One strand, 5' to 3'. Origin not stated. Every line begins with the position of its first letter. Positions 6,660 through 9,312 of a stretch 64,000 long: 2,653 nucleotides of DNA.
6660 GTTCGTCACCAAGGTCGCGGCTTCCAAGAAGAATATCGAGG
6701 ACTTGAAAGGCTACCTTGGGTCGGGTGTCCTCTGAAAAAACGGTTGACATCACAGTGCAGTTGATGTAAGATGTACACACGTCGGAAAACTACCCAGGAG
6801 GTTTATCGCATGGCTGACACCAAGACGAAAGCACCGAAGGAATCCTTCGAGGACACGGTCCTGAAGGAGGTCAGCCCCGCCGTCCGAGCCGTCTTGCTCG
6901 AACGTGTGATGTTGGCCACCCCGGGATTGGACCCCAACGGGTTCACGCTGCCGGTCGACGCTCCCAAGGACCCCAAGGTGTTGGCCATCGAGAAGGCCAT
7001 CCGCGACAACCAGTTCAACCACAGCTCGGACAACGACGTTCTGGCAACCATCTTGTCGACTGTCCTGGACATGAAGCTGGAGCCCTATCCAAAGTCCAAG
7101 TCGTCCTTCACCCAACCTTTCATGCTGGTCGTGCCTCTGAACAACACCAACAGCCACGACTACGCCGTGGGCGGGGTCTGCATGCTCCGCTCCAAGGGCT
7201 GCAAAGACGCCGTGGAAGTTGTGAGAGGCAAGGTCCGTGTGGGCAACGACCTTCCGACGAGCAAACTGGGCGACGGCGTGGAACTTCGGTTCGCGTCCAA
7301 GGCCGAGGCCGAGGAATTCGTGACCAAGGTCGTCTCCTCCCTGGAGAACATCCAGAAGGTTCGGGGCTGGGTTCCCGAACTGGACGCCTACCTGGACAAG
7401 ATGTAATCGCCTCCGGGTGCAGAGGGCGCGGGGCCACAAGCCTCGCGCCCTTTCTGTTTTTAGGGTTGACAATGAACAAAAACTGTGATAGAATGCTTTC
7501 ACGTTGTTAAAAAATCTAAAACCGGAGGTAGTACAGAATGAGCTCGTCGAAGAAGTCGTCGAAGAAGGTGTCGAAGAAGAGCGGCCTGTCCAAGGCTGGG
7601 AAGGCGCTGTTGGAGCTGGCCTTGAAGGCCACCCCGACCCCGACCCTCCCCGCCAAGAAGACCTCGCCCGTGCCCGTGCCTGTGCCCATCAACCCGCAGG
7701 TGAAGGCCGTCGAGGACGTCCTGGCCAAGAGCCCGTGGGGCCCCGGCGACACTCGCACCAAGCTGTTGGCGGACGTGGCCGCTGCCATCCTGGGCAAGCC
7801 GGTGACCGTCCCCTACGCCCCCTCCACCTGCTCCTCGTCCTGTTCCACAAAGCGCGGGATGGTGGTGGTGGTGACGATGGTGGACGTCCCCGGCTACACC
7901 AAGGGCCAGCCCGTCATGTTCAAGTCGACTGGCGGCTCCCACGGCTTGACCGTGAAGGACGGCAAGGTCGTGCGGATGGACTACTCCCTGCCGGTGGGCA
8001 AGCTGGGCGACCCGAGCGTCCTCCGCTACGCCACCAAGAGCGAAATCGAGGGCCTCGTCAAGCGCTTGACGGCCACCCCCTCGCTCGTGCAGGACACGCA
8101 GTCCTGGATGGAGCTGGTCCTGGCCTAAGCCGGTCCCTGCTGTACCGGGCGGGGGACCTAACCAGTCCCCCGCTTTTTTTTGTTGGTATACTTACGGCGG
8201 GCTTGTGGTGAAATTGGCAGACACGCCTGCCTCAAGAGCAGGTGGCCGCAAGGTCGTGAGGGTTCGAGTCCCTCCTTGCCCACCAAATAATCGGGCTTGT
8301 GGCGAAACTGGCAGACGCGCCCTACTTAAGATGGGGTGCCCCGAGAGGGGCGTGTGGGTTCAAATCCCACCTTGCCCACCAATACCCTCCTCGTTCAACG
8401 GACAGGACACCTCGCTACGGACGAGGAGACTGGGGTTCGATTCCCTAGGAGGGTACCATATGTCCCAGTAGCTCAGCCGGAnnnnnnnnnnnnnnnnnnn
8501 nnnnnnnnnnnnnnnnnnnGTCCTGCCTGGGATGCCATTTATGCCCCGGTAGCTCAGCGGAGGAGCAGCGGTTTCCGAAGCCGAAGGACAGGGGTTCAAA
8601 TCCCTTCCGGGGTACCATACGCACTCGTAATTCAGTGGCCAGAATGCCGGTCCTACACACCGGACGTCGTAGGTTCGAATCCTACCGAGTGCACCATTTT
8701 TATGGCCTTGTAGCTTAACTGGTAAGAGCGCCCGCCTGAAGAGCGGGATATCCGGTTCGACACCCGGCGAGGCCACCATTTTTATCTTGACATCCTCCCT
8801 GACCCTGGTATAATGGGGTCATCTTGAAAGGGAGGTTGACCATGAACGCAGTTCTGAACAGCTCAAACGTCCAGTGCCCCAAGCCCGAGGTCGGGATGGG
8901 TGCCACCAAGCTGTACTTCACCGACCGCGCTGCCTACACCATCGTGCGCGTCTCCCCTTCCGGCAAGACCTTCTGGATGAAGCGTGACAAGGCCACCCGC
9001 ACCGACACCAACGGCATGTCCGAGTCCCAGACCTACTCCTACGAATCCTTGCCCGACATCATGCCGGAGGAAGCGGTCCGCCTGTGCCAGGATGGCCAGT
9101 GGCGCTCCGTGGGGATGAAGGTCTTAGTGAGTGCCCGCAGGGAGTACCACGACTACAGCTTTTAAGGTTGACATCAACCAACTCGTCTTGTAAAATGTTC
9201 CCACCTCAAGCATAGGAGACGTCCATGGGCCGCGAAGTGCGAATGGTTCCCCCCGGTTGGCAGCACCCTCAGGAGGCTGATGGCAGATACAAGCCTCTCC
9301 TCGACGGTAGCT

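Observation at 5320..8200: Four tandem, individually promoted paralogs of an unknown ~200-aa family with near-identical C-terminal nucleotide blocks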

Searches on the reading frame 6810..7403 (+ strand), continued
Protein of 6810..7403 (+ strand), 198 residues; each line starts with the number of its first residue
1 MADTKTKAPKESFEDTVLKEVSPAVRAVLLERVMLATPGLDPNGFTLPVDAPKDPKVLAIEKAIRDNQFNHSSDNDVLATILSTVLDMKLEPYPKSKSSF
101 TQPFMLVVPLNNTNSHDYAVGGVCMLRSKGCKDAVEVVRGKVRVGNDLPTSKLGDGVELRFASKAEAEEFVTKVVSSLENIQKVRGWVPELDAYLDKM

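Call 52: find_encoding_contigs(protein=P0155, flank=10000, max_places=2)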
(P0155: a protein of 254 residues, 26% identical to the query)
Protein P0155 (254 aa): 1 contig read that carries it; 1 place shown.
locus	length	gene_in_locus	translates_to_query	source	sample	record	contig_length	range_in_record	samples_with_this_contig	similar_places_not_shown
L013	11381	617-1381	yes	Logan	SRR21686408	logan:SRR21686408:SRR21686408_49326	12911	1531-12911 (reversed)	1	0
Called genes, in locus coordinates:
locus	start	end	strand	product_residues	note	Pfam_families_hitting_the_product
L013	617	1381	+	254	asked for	-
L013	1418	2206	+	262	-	-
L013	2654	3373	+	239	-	-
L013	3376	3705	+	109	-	-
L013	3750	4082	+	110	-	-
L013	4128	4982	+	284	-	-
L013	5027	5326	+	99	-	-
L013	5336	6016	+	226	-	-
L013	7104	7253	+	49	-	-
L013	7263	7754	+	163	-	PF05869:Dam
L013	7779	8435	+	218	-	PF16903:Capsid_N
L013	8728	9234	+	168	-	-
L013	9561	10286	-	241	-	-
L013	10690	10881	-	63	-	-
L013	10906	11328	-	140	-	-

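Call 57: search_protein_families(library=pfam, proteins=[P0153, P0089, P0083, P0078, P0043, P0050, P0024, P0155, P0154, P0113], max_evalue=0.01)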
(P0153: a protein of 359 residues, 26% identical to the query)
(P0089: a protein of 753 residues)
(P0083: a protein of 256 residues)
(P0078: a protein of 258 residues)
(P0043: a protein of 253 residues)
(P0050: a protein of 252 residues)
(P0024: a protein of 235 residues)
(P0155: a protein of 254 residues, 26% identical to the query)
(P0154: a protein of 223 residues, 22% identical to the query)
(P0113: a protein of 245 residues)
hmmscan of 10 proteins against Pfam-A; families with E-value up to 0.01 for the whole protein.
P0153 (359 aa): 0 families

P0089 (753 aa): 1 family
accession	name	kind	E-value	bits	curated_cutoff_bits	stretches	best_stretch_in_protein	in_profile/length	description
PF13086.12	AAA_11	-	0.0084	16.4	27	0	529-558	5-33/257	AAA domain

P0083 (256 aa): 0 families

P0078 (258 aa): 0 families

P0043 (253 aa): 0 families

P0050 (252 aa): 0 families

P0024 (235 aa): 1 family
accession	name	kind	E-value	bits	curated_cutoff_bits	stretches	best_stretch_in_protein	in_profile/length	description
PF16277.11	DUF4926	-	0.0015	18.3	29.1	0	21-45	15-38/57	Domain of unknown function (DUF4926)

P0155 (254 aa): 0 families

P0154 (223 aa): 0 families

P0113 (245 aa): 0 families

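Call 62: predict_structure(alignment_id=A4)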
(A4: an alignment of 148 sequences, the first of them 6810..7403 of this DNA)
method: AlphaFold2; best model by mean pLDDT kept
length: 198 residues; sequences in the alignment: 148
mean_pLDDT: 94.7   pTM: 0.84
mean pLDDT of the five models: 94.7, 93.8, 93.7, 93.7, 93.1
residues with pLDDT >= 90: 178; 70-90: 18; 50-70: 2; < 50: 0
segments of 3 or more residues with pLDDT < 50: none
pLDDT, mean of each block of 10 residues (from residue 1): 80 95 96 97 94 95 94 95 97 92 98 97 97 97 97 96 98 97 93 87
secondary structure, 60 per line:
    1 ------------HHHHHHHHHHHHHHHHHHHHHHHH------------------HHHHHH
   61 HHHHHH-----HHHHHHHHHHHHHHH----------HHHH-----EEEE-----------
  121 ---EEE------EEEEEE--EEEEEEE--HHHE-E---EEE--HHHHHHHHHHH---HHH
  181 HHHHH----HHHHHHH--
elements in order: H13-36 H55-66 H72-86 H97-100 E106-109 E124-126 E133-138 E141-147 E159-161 H164-174 H178-185 H190-196
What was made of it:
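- Structure: pLDDT 94.7, pTM 0.84 (call 62).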

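Call 76: search_protein_families(library=pfam, alignment_id=A4, max_evalue=1)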
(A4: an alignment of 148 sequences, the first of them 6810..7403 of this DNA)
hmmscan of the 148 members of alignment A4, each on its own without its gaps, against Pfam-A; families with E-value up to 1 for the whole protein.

A. member 1, window:6810-7403:+ (198 aa): 0 families

B. families by the number of members that match (of 148 scanned): 71 families (the first 25 are shown)
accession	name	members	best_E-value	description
PF08066.17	PMC2NT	2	0.13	PMC2NT (NUC016) domain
PF14237.11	GYF_2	1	0.00033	GYF domain 2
PF16277.11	DUF4926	1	0.0015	Domain of unknown function (DUF4926)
PF12302.13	DUF3629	1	0.0017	Protein of unknown function (DUF3629)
PF02700.19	PurS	1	0.0051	Phosphoribosylformylglycinamidine (FGAM) synthase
PF14455.11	Metal_CEHH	1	0.0054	Predicted metal binding domain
PF18268.6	Hit1_C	1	0.0059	Hit1 C-terminal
PF17189.10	Glyco_hydro_30C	1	0.0073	Glycosyl hydrolase family 30 beta sandwich domain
PF04286.17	DUF445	1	0.0099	Protein of unknown function (DUF445)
PF14918.11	MTBP_N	1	0.01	MDM2-binding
PF14826.12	FACT-Spt16_Nlob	1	0.012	FACT complex subunit SPT16 N-terminal lobe domain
PF24265.1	DUF7466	1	0.013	Family of unknown function (DUF7466)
PF17676.7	Peptidase_S66C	1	0.017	LD-carboxypeptidase C-terminal domain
PF04618.17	HD-ZIP_N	1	0.03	HD-ZIP protein N terminus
PF01993.23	MTD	1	0.033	methylene-5,6,7,8-tetrahydromethanopterin dehydrogenase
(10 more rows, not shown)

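Call 77: search_protein_families(library=phrogs, alignment_id=A4, max_evalue=0.1)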
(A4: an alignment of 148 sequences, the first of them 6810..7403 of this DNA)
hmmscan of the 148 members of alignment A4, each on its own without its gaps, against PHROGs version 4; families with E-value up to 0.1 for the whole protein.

A. member 1, window:6810-7403:+ (198 aa): 1 family
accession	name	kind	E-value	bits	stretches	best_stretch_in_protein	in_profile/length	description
phrog_30963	-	unknown function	0.045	14.9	1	105-162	6-61/72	-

B. families by the number of members that match (of 148 scanned): 56 families (the first 25 are shown)
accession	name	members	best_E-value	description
phrog_10201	-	4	0.0012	-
phrog_5337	-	2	0.043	-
phrog_7871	-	1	4.7e-05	-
phrog_4317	-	1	0.00019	-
phrog_13152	-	1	0.00034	-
phrog_5785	-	1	0.00041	-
phrog_33878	-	1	0.002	-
phrog_22890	-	1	0.0043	-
phrog_34408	-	1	0.0049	-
phrog_11281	-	1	0.0071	-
phrog_11941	-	1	0.0082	-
phrog_6501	-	1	0.009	-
phrog_24288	-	1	0.011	-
phrog_21371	-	1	0.012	-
phrog_4079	-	1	0.013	-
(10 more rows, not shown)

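Call 78: search_dna_similar(query=window:6810-7403:+, collection=phages, mode=protein, max_evalue=1)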
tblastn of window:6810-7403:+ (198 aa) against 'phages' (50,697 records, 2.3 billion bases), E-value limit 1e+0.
No match.
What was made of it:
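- On SPO1-type host-takeover module: tblastn of copy 3 against 50,697 phage records, which include SPO1-like phages, found no match at E<=1 (call 78).
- There is no sequence similarity to any SPO1 host-takeover protein (call 78).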

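Call 79: search_dna_similar(query=P0029, collection=phages, mode=protein, max_evalue=1)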
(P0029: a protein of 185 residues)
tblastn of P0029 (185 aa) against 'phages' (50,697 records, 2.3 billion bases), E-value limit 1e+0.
No match.

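Call 86: find_encoding_contigs(protein=P0154, flank=6000, max_places=2)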
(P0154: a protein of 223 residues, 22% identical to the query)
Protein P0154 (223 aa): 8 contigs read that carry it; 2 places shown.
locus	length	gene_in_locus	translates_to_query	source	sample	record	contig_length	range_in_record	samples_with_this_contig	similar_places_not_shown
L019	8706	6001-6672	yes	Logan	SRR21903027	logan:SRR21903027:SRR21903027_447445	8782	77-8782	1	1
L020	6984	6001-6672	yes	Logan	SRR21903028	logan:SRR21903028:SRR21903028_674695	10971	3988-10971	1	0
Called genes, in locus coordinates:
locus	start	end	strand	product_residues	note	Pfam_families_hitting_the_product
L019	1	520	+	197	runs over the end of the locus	?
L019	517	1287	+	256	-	PF00004:AAA (faint), PF05491:WHD_RuvB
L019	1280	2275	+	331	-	-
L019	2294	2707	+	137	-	-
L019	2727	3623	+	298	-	PF14395:COOH-NH2_lig (faint)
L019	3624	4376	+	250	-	PF07722:Peptidase_C26, PF00117:GATase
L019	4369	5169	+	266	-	-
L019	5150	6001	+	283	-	-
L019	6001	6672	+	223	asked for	-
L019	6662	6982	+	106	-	-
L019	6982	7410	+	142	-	-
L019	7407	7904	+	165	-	-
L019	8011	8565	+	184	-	-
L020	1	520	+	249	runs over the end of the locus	-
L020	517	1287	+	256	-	PF00004:AAA (faint), PF05491:WHD_RuvB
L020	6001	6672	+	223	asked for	-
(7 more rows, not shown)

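Call 87: find_encoding_contigs(protein=P0021, flank=6000, max_places=2)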
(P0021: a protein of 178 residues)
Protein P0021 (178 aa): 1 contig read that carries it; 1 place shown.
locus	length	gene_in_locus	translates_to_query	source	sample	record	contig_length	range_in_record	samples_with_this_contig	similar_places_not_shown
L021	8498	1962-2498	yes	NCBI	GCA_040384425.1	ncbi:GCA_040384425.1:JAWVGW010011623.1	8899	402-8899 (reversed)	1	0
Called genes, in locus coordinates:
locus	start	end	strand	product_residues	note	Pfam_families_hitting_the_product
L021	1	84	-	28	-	?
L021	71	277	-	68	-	-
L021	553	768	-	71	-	-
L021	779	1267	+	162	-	PF27050:Phage_P22_Y8K6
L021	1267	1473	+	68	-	-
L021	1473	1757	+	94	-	-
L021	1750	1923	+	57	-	-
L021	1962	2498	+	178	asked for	-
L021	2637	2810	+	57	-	PF23768:DUF7167 (weak)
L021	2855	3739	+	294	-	PF13479:AAA_24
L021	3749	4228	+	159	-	-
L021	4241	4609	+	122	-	-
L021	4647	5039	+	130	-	-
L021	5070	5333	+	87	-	-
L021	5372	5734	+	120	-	-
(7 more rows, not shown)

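Call 88: find_encoding_contigs(protein=P0029, flank=6000, max_places=2)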
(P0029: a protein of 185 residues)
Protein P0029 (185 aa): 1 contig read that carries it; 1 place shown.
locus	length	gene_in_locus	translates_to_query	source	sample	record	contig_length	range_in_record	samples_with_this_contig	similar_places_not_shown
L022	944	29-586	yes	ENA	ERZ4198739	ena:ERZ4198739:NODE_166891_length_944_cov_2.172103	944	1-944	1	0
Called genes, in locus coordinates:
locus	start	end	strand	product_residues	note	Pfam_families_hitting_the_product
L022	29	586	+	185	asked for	-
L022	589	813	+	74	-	-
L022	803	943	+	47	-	?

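Call 92: search_protein_families(library=ncbifam, proteins=[window:6810-7403:+, P0017, P0021, P0028, P0107, P0153, P0113], max_evalue=0.1)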
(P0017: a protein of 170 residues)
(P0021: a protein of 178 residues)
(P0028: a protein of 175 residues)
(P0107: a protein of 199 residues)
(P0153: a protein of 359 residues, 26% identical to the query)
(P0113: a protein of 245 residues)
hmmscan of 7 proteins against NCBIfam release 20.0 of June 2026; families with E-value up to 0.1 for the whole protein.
window:6810-7403:+ (198 aa): 0 families

P0017 (170 aa): 0 families

P0021 (178 aa): 1 family
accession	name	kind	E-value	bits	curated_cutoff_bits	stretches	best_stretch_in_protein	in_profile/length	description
NF001775.0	PRK00513.1-6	equivalog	0.013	15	292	1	58-138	80-155/210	septum site-determining protein MinC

P0028 (175 aa): 0 families

P0107 (199 aa): 0 families

P0153 (359 aa): 0 families

P0113 (245 aa): 0 families

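Call 93: search_protein_families(library=padloc, proteins=[window:6810-7403:+, P0017, P0021, P0028, P0107, P0153, P0113], max_evalue=0.1)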
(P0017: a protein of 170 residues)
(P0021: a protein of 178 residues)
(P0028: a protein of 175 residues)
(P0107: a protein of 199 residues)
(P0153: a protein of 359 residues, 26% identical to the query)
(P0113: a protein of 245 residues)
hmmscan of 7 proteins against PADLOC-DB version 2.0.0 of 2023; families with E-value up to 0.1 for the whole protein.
window:6810-7403:+ (198 aa): 0 families

P0017 (170 aa): 0 families

P0021 (178 aa): 0 families

P0028 (175 aa): 0 families

P0107 (199 aa): 0 families

P0153 (359 aa): 0 families

P0113 (245 aa): 0 families

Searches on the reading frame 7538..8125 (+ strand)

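Call 7: search_protein_families(library=pfam, proteins=[window:7538-8125:+], max_evalue=1)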
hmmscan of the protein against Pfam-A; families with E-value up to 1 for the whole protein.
window:7538-8125:+ (196 aa): 0 families

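Call 8: search_protein_families(library=phrogs, proteins=[window:7538-8125:+], max_evalue=1)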
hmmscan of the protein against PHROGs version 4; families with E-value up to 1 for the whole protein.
window:7538-8125:+ (196 aa): 1 family
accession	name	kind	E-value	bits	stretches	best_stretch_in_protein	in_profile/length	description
phrog_6043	-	unknown function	0.028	13.6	1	48-116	403-474/814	-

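Call 92: search_protein_families(library=ncbifam, proteins=[window:7538-8125:+], max_evalue=0.1)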
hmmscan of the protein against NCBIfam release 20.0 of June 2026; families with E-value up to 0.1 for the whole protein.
window:7538-8125:+ (196 aa): 0 families

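Call 93: search_protein_families(library=padloc, proteins=[window:7538-8125:+], max_evalue=0.1)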
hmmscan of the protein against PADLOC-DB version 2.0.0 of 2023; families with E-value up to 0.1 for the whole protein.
window:7538-8125:+ (196 aa): 0 families

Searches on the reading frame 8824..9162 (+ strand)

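Call 7: search_protein_families(library=pfam, proteins=[window:8824-9162:+], max_evalue=1)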
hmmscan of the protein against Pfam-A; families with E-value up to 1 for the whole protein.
window:8824-9162:+ (113 aa): 0 families

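Call 8: search_protein_families(library=phrogs, proteins=[window:8824-9162:+], max_evalue=1)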
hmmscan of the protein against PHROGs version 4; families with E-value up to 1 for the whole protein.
window:8824-9162:+ (113 aa): 2 families
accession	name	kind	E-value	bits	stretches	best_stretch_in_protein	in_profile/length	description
phrog_33370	-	unknown function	2e-07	32.3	1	23-111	26-118/120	-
phrog_15283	-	unknown function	0.12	13.6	1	48-76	28-54/61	-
